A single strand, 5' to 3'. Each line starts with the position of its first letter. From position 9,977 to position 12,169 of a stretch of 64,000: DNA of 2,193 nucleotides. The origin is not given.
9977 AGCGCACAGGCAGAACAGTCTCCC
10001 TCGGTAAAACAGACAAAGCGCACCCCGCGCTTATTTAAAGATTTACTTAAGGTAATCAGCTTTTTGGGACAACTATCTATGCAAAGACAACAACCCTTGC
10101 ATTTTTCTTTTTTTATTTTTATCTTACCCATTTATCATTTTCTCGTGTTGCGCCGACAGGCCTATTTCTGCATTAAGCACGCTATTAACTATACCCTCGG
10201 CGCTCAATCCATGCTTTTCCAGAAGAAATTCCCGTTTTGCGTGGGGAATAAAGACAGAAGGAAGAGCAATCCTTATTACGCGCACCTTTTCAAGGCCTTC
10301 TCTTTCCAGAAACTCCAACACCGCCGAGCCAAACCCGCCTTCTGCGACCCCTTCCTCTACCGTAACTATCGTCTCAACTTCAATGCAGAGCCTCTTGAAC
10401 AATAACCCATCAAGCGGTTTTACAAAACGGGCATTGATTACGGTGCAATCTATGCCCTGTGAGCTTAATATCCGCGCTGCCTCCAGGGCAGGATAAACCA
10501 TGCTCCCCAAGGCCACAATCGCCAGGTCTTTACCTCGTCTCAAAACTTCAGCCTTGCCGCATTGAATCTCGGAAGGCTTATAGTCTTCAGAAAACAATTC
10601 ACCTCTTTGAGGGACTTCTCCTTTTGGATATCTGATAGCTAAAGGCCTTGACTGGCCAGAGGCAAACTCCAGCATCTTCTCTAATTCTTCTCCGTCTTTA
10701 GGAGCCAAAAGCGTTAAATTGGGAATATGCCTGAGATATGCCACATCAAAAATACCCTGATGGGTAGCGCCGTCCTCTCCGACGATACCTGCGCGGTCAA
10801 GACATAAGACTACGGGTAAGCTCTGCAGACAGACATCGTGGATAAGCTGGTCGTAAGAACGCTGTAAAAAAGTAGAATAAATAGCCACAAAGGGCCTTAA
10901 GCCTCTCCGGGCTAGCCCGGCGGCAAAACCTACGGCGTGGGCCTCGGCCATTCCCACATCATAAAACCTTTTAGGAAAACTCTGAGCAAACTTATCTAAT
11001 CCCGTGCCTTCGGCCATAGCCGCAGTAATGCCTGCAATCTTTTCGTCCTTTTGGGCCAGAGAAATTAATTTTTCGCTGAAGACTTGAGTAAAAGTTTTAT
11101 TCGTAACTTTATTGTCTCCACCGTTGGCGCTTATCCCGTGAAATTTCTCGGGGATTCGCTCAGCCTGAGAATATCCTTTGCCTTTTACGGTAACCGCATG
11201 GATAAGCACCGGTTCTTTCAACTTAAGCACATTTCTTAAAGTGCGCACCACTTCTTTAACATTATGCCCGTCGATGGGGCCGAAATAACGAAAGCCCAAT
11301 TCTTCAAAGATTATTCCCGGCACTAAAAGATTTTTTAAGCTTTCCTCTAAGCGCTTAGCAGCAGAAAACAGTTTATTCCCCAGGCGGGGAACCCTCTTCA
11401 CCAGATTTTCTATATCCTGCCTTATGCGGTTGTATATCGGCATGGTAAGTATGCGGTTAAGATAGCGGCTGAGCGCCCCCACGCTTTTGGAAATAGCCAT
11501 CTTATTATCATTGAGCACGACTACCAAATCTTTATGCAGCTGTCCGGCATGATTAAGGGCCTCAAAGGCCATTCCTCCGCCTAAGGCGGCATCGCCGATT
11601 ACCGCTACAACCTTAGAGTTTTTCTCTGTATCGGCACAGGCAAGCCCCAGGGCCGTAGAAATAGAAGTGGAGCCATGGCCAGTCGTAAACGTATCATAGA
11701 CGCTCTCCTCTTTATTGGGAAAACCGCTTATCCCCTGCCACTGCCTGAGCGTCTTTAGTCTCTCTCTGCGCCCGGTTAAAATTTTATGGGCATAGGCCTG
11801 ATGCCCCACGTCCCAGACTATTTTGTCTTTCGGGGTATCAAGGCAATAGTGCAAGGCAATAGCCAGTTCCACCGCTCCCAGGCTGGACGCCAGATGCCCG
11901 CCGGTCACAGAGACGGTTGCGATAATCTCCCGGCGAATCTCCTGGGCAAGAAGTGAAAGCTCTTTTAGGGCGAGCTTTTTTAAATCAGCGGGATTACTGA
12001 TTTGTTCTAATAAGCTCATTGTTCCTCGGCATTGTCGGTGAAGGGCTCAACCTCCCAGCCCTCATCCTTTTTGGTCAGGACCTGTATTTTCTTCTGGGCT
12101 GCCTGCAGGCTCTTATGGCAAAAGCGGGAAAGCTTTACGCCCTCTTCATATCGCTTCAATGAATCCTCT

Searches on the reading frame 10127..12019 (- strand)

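Call 54: search_protein_families(library=pfam, proteins=[window:10127-12019:-], max_evalue=0.00001)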
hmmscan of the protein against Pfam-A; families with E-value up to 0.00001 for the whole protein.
window:10127-12019:- (631 aa): 4 families
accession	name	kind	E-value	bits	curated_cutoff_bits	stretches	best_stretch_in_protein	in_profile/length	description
PF13292.11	DXP_synthase_N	-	1e-119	399.3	21.2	1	4-277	1-274/274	1-deoxy-D-xylulose-5-phosphate synthase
PF02779.29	Transket_pyr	-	1.1e-45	155.8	27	1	309-470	4-173/174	Transketolase, pyrimidine binding domain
PF02780.25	Transketolase_C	-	1.3e-32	112.7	25.9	1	488-610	1-124/124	Transketolase, C-terminal domain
PF00456.26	Transketolase_N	-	4.5e-06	26.3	22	0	39-180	21-191/334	Transketolase, thiamine diphosphate binding domain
